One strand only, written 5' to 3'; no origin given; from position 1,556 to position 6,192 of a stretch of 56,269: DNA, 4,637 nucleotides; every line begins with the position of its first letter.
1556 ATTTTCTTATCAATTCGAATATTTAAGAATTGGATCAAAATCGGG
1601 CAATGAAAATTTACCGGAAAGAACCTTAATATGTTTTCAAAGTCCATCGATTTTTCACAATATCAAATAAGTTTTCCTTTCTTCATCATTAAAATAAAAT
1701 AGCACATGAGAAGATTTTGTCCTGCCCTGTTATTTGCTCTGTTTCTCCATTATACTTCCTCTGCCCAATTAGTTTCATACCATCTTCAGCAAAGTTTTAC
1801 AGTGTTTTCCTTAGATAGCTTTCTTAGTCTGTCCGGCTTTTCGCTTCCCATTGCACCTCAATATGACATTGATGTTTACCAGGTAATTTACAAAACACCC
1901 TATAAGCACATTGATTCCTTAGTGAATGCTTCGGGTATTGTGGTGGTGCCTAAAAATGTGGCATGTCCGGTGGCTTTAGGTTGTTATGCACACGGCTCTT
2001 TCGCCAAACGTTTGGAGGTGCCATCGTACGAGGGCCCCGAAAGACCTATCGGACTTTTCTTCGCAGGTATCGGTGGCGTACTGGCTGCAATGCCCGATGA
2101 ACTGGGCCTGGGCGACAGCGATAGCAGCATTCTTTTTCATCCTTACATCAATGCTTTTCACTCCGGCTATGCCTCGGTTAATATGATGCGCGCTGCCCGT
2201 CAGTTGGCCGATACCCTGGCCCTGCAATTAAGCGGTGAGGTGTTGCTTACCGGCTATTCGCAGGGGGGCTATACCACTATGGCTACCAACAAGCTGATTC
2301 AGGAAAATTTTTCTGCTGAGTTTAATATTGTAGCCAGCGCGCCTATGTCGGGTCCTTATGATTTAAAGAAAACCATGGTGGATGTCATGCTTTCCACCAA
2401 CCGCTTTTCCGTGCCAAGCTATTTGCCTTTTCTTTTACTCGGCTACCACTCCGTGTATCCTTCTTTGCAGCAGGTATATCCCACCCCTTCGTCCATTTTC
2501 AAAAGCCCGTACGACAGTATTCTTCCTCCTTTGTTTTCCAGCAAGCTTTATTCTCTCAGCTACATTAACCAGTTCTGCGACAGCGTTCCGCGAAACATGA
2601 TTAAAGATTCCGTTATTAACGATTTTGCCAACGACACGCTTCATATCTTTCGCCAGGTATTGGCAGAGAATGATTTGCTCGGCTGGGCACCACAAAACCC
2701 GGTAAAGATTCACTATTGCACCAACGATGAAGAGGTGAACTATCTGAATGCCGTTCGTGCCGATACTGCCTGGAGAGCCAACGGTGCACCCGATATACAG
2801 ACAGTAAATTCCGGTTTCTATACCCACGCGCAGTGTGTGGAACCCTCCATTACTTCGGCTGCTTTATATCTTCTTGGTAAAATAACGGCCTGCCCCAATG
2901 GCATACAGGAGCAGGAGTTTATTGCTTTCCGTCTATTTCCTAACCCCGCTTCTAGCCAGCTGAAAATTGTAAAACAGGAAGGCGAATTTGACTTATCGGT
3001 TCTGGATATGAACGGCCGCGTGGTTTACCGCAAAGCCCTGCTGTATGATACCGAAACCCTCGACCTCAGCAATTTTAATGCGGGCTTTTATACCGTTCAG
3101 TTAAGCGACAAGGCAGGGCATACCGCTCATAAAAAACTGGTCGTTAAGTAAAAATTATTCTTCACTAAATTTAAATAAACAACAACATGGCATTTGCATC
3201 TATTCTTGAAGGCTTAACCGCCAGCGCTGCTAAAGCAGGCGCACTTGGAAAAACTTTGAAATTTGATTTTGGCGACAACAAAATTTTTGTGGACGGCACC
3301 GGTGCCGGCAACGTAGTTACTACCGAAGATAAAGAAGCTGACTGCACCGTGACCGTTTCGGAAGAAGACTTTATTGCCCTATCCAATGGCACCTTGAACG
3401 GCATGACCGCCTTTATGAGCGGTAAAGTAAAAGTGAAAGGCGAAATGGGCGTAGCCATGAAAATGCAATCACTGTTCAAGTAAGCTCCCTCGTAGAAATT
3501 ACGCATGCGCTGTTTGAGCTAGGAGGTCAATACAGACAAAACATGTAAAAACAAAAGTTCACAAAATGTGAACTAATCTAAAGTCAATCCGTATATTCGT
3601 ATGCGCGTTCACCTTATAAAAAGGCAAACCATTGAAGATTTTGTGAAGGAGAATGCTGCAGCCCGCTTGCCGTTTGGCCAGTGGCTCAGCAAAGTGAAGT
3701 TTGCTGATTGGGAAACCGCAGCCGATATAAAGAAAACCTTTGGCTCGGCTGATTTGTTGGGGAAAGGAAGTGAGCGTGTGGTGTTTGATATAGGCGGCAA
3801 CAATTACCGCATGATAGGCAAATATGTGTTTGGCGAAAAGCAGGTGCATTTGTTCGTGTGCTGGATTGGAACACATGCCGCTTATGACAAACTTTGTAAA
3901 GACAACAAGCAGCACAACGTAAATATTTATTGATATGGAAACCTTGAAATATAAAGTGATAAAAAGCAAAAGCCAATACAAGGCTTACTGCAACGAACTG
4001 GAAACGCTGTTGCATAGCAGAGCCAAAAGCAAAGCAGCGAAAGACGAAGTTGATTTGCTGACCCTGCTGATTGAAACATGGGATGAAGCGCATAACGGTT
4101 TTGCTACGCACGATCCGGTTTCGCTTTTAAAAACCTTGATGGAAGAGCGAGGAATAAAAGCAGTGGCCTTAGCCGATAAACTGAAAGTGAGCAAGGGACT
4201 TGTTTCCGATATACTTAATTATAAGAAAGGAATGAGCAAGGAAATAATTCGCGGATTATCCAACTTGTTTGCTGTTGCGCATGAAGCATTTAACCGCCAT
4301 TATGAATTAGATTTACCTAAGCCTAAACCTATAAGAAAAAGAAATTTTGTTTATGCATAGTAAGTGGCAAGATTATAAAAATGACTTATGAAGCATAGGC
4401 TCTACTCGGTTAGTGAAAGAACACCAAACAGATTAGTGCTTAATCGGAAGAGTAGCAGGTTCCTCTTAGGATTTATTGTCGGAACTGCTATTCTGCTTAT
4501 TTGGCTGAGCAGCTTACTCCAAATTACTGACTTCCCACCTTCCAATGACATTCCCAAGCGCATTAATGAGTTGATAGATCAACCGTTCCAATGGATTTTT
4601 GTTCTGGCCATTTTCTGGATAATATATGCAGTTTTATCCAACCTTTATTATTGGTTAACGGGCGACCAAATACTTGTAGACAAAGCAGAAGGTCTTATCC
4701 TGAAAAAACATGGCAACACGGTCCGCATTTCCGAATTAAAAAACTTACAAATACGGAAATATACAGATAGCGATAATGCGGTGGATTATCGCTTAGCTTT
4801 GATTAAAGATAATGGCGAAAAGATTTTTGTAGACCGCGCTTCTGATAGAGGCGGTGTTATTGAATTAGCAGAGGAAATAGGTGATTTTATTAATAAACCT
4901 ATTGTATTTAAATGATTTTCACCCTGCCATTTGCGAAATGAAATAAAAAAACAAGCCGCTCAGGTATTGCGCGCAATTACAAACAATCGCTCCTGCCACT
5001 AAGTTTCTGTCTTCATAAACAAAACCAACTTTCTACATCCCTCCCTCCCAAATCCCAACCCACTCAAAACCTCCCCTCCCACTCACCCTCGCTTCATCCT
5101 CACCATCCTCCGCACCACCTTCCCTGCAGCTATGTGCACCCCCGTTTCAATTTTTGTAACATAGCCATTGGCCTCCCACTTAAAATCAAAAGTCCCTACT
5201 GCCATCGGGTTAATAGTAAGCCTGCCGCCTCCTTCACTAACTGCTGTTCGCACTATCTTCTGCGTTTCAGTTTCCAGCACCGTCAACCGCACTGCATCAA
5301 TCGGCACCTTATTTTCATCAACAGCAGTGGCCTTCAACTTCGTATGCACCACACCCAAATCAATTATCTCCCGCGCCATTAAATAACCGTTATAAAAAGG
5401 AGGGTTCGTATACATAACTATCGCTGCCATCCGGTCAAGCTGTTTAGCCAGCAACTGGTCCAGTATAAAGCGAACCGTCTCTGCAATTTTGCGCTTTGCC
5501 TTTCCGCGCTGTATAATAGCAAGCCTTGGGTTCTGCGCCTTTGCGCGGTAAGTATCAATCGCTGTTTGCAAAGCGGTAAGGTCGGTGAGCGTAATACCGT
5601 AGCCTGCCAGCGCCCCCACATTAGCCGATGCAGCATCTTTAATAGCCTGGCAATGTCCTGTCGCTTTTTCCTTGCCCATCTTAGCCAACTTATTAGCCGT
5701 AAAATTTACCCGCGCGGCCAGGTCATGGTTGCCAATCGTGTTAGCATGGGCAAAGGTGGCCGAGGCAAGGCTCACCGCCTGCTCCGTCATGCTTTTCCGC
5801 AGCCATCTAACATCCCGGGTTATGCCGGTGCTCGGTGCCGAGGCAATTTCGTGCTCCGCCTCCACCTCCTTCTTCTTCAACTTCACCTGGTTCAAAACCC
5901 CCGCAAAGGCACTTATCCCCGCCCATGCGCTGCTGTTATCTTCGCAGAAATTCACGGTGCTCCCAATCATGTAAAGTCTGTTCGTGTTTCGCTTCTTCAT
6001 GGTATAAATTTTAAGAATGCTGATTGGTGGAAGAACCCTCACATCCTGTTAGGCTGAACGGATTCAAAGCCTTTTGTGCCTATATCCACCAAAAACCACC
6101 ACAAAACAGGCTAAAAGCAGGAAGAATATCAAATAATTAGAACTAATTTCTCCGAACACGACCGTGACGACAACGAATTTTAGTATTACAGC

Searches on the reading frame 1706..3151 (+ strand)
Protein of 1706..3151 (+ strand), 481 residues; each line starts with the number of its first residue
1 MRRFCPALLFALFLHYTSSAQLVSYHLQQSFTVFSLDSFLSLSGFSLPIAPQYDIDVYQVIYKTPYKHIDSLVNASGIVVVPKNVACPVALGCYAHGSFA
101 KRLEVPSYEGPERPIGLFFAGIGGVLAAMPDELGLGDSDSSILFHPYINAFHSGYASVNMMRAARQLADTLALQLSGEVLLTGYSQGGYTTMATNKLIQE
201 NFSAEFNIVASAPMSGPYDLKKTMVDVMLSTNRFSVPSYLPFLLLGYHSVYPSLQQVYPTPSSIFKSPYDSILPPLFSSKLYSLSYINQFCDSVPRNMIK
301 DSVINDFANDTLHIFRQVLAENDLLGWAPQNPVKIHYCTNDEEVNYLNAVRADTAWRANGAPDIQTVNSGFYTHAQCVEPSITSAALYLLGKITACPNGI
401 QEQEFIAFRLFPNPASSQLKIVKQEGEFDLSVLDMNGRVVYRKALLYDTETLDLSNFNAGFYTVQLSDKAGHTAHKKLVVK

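Call 43: search_protein_families(library=pfam, proteins=[window:1706-3151:+], max_evalue=0.001)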
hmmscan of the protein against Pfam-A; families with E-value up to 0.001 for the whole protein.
window:1706-3151:+ (481 aa): 2 families
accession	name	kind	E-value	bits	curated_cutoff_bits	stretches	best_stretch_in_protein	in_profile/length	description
PF18962.6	Por_Secre_tail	-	3.9e-13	49.9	27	1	410-480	1-75/75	Secretion system C-terminal sorting domain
PF03583.20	LIP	-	4.1e-09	36.6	23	1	151-375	45-260/286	Secretory lipase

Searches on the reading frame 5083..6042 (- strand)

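Call 43: search_protein_families(library=pfam, proteins=[window:5083-6042:-], max_evalue=0.001)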
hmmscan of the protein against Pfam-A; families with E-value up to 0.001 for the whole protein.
window:5083-6042:- (319 aa): 1 family
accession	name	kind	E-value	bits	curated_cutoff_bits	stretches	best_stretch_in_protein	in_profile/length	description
PF13620.12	CarboxypepD_reg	-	2.1e-06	28.4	32.3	1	237-316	3-81/82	Carboxypeptidase regulatory-like domain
